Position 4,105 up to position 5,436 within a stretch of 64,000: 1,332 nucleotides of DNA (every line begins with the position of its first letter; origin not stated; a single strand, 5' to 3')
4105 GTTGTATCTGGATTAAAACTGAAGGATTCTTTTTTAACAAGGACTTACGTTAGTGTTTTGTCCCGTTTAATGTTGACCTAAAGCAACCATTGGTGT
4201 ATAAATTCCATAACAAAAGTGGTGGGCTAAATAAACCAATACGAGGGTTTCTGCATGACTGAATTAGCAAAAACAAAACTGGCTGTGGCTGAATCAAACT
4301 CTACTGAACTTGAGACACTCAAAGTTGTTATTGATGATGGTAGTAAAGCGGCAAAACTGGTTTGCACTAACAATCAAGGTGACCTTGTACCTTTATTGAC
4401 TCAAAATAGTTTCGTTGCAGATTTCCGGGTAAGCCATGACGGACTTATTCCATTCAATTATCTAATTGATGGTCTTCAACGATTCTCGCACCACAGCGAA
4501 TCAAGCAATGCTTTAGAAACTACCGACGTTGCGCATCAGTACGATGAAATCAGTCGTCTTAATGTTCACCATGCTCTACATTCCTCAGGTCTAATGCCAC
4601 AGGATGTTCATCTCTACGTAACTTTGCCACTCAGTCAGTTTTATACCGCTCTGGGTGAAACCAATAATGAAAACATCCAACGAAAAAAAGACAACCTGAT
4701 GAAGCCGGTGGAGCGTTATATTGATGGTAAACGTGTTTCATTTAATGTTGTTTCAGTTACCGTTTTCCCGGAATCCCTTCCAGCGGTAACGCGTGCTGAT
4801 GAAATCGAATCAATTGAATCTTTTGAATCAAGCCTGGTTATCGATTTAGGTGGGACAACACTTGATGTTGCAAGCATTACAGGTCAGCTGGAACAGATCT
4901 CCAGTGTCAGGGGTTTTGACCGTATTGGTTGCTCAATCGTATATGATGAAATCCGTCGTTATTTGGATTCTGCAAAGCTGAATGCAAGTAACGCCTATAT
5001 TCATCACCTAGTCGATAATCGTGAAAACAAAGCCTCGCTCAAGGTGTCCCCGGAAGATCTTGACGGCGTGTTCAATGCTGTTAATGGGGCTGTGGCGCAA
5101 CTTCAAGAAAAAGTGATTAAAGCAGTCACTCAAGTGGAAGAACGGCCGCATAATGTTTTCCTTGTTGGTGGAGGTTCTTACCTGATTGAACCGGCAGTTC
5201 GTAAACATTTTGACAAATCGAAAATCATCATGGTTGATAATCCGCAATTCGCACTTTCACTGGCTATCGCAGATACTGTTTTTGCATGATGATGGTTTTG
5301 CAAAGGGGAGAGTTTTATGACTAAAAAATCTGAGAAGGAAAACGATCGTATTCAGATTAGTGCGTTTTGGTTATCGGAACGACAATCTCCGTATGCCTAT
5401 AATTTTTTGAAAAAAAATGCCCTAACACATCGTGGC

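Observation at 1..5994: Two partition systems of different types flank an operon of exported proteins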

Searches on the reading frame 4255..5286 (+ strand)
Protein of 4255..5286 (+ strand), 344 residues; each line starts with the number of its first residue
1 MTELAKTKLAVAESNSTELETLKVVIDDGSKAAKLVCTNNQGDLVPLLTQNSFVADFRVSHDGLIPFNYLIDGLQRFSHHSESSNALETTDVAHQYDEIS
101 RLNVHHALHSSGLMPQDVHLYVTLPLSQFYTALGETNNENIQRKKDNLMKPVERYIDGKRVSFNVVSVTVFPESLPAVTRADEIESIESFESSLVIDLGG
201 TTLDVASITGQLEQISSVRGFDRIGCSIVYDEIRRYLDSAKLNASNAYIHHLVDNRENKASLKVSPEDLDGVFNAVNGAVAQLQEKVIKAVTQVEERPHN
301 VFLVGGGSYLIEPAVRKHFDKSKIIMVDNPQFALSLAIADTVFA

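Call 4: search_protein_families(library=pfam, proteins=[window:4255-5286:+], max_evalue=0.1)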
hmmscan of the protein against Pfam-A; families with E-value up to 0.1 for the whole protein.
window:4255-5286:+ (344 aa): 7 families
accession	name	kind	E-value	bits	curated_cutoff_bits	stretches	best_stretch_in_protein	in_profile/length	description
PF06406.17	StbA_N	-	2.8e-63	213.1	24.6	1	22-183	1-157/158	Plasmid segregation protein ParM, N-terminal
PF21523.3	ParM_N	-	3.8e-53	180.2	27.4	1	187-340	1-158/159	Plasmid segregation protein ParM, C-terminal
PF21522.3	MreB-like_C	-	1.1e-05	26.4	27.8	1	195-315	1-121/123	Archaeal actin homologue MreB-like, C-terminal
PF01968.24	Hydantoinase_A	-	8.5e-05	22.4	22.9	1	180-214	68-103/291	Hydantoinase/oxoprolinase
PF17989.7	ALP_N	-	0.00036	21.2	26.3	1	82-174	60-146/148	Actin like proteins N terminal domain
PF22128.2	Alp7A_like_C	-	0.083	13.1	22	0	194-317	3-135/156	Alp7A C-terminal domain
PF13941.12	MutL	-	0.095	11.9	27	0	187-218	240-271/450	MutL protein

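Call 17: search_protein_families(library=ncbifam, proteins=[window:4255-5286:+], max_evalue=0.01)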
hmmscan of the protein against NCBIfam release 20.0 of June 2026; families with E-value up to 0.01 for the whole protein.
window:4255-5286:+ (344 aa): 2 families
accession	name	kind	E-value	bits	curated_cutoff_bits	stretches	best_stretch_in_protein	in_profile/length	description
TIGR03739.1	PRTRC_D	hypoth_equivalog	5.4e-13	48.6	214.8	1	185-334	161-310/320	PRTRC system protein D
NF008673.0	PRK11678.1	equivalog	0.0067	15.3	331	0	253-325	358-429/450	molecular chaperone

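Call 38: search_solved_structures(query=window:4255-5286:+, max_evalue=0.001)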
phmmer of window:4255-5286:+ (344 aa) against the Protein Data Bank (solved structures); distinct sequences matched with E-value up to 0.001: 4.
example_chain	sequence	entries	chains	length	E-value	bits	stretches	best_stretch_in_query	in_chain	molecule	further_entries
5aey_A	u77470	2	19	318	1.2e-45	159.2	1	24-332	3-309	PLASMID SEGREGATION PROTEIN PARM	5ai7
1mwk_A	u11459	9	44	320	1.2e-45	159.2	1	24-332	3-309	ParM | Plasmid segregation protein parM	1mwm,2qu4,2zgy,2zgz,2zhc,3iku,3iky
4a62_A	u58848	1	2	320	2.3e-45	158.3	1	24-332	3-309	PLASMID SEGREGATION PROTEIN PARM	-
4a61_A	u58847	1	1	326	4e-45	157.5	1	24-332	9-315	PLASMID SEGREGATION PROTEIN PARM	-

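Call 40: search_dna_similar(query=window:4255-5286:+, collection=plasmids, mode=protein, max_rows=60, rows=spread, max_evalue=1e-30)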
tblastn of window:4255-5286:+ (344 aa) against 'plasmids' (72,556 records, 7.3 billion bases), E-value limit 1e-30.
The search stops at 5000 records and this limit was reached: more records match than are counted here, and every count below describes the 5000 best-scoring records only.
Records with a match: at least 5000; places in all: 5456; records where one place covers at least 80% of the query: 4926.
Best place of each record, by identity: >=99% 219; 95-99% 59; 90-95% 3; 80-90% 1031; 60-80% 90; <60% 3598.
By first word of the organism name: Klebsiella 1737; Escherichia 1580; Salmonella 642; Enterobacter 522; Citrobacter 177; Serratia 90; Providencia 36; Raoultella 35; Shigella 27; Proteus 27; and 28 more.
By predicted mobility (MOB-suite, as given by PLSDB): conjugative 3744; non-mobilizable 783; mobilizable 473.
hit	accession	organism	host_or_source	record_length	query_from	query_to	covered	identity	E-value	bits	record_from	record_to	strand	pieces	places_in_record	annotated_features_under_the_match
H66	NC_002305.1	Salmonella enterica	-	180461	1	344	100%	100.0%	0e+0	679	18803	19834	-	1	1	parM: plasmid segregation protein ParM domain-containing protein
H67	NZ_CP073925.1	Escherichia coli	Poultry,pure culture,Cloacal sample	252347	1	344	100%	100.0%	0e+0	679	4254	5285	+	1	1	parM: plasmid segregation protein ParM domain-containing protein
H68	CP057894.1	Escherichia coli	culture,Pooled cattle faecal samples ...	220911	1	344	100%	100.0%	0e+0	679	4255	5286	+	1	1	stbA family protein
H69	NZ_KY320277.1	Leclercia adecarboxylata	-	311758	1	344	100%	95.1%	0e+0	647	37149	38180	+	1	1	parM: plasmid segregation protein ParM domain-containing protein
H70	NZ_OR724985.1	Escherichia coli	-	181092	1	344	100%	80.2%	3e-179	557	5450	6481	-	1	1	parM: plasmid segregation protein ParM domain-containing protein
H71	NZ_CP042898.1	Escherichia coli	food,raw milk cheese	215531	1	344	100%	80.2%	3e-179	557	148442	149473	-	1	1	parM: plasmid segregation protein ParM domain-containing protein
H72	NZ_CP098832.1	Salmonella enterica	chicken meat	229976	1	344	100%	80.2%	3e-179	557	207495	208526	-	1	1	parM: plasmid segregation protein ParM domain-containing protein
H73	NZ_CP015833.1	Escherichia coli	Homo sapiens,fecal sample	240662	1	344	100%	80.2%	3e-179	557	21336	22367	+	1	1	parM: plasmid segregation protein ParM domain-containing protein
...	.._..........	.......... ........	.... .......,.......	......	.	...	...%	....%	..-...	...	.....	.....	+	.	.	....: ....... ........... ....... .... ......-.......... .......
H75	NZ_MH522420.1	Salmonella enterica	Homo sapiens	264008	1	344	100%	80.2%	3e-179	557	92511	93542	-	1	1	parM: plasmid segregation protein ParM domain-containing protein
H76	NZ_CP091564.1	Salmonella enterica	Homo sapiens,stool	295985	1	344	100%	80.2%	3e-179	557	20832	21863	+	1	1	parM: plasmid segregation protein ParM domain-containing protein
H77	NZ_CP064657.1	Enterobacter hormaechei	Homo sapiens,blood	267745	1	344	100%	80.2%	8e-179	556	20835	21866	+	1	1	parM: plasmid segregation protein ParM domain-containing protein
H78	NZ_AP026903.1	Escherichia coli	Canis lupus familiaris,cell ...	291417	1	344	100%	80.2%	8e-179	556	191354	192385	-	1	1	parM: plasmid segregation protein ParM domain-containing protein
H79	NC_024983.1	Salmonella enterica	-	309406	1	344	100%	80.2%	8e-179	556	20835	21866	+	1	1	parM: plasmid segregation protein ParM domain-containing protein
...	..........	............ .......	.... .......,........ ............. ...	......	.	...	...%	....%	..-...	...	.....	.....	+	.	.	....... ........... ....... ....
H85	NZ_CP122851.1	Escherichia coli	Sus scrofa,feces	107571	22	339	92%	38.6%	1e-47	179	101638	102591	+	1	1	parM: plasmid segregation protein ParM domain-containing protein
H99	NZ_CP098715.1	Yersinia ruckeri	Salmo salar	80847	19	339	93%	37.0%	4e-46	175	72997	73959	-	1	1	parM: plasmid segregation protein ParM domain-containing protein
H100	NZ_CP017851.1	Klebsiella variicola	riverwater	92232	22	339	92%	36.7%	5e-44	169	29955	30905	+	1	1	parM: plasmid segregation protein ParM domain-containing protein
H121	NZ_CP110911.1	Citrobacter freundii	Homo sapiens,blood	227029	22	339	92%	34.7%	9e-47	176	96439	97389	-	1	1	parM: plasmid segregation protein ParM domain-containing protein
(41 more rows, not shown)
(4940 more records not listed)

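Call 50: get_annotated_region(hit=H85, flank=1200)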
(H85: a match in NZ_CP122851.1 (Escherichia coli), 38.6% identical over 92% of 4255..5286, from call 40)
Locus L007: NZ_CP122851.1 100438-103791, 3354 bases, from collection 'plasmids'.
description: Escherichia coli strain ETEC1722 plasmid unnamed7, complete sequence
organism: Escherichia coli (NCBI taxid 562)
taxonomy: Bacteria; Pseudomonadota; Gammaproteobacteria; Enterobacterales; Enterobacteriaceae; Escherichia; Escherichia coli
host: -; source: Sus scrofa,feces; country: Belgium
typing (MOB-suite, as given by PLSDB): conjugative; replicon IncFIA,IncFIB; relaxase MOBF; mating-pair formation MPF_F
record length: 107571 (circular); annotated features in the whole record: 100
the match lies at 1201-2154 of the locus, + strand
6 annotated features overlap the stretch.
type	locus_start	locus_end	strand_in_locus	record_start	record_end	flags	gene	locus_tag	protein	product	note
CDS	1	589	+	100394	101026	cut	-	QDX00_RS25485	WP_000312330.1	ParA family protein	-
CDS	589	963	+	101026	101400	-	-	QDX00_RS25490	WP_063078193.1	hypothetical protein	-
CDS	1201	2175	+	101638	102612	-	parM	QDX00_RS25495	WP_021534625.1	plasmid segregation protein ParM domain-containing protein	-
CDS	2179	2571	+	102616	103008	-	-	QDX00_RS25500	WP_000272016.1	plasmid partitioning/stability family protein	-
CDS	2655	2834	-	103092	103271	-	-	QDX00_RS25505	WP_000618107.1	hypothetical protein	-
CDS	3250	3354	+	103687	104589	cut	-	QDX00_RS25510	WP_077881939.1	DUF1281 domain-containing protein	-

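Call 51: get_annotated_region(hit=H100, flank=1200)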
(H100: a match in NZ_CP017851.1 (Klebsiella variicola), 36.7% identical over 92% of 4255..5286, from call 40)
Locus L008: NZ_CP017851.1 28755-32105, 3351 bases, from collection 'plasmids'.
description: Klebsiella variicola strain GJ2 plasmid pKPGJ-2b, complete sequence
organism: Klebsiella variicola (NCBI taxid 244366)
taxonomy: Bacteria; Pseudomonadota; Gammaproteobacteria; Enterobacterales; Enterobacteriaceae; Klebsiella; Klebsiella variicola
host: -; source: riverwater; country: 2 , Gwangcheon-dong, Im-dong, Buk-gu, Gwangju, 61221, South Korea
typing (MOB-suite, as given by PLSDB): conjugative; replicon IncFIA,IncFII,rep_cluster_2183; relaxase MOBF,MOBF; mating-pair formation MPF_F
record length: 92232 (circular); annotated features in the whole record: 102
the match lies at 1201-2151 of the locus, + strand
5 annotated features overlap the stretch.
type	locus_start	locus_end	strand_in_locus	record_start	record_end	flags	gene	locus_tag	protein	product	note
CDS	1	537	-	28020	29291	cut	-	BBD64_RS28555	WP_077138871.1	Y-family DNA polymerase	-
CDS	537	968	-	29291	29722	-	umuD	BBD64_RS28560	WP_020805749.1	translesion error-prone DNA polymerase V autoproteolytic subunit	-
CDS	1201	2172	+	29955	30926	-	parM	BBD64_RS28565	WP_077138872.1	plasmid segregation protein ParM domain-containing protein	-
CDS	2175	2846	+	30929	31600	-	-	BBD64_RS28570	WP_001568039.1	plasmid partitioning/stability family protein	-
CDS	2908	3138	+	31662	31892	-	-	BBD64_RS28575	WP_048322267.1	hypothetical protein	-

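Call 52: get_annotated_region(hit=H121, flank=1200)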
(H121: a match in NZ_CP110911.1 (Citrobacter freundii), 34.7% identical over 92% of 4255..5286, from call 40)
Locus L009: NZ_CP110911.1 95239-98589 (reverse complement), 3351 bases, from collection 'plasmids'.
description: Citrobacter freundii strain CFA1707 plasmid pCFA1707-1, complete sequence
organism: Citrobacter freundii (NCBI taxid 546)
taxonomy: Bacteria; Pseudomonadota; Gammaproteobacteria; Enterobacterales; Enterobacteriaceae; Citrobacter; Citrobacter freundii
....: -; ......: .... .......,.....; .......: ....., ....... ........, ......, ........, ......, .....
typing (MOB-suite, as given by PLSDB): mobilizable; replicon Col(VCM04); relaxase MOBH
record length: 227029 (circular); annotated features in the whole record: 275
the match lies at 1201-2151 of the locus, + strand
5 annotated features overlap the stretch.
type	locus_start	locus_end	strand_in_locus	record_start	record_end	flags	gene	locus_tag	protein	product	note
CDS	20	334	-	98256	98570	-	-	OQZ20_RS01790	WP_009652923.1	hypothetical protein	-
CDS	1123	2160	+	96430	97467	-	parM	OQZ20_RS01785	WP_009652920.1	plasmid segregation protein ParM domain-containing protein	-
CDS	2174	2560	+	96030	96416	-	-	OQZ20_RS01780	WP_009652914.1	plasmid partitioning/stability family protein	-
CDS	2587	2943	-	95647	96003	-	-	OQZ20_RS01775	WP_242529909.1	GntR family transcriptional regulator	-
CDS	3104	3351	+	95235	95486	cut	hdeB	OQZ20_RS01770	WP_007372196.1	acid-activated periplasmic chaperone HdeB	-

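Call 53: get_annotated_region(hit=H99, flank=1200)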
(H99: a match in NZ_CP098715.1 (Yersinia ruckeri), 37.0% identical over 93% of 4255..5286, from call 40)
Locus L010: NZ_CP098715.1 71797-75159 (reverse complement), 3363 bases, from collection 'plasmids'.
description: Yersinia ruckeri strain NVI-1176 plasmid pYR4, complete sequence
organism: Yersinia ruckeri (NCBI taxid 29486)
taxonomy: Bacteria; Pseudomonadota; Gammaproteobacteria; Enterobacterales; Yersiniaceae; Yersinia; Yersinia ruckeri
host: -; source: Salmo salar; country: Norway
typing (MOB-suite, as given by PLSDB): mobilizable; relaxase MOBP
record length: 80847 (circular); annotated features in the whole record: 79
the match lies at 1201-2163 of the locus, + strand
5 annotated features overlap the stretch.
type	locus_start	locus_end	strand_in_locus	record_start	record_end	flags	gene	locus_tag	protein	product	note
CDS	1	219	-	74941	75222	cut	-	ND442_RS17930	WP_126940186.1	ribbon-helix-helix domain-containing protein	-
CDS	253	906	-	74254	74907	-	-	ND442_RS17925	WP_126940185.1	AAA family ATPase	-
CDS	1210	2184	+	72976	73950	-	parM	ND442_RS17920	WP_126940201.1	plasmid segregation protein ParM domain-containing protein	-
CDS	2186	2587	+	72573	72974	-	-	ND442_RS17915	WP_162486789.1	plasmid partitioning/stability family protein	-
CDS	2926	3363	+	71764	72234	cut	-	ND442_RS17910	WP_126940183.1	hypothetical protein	-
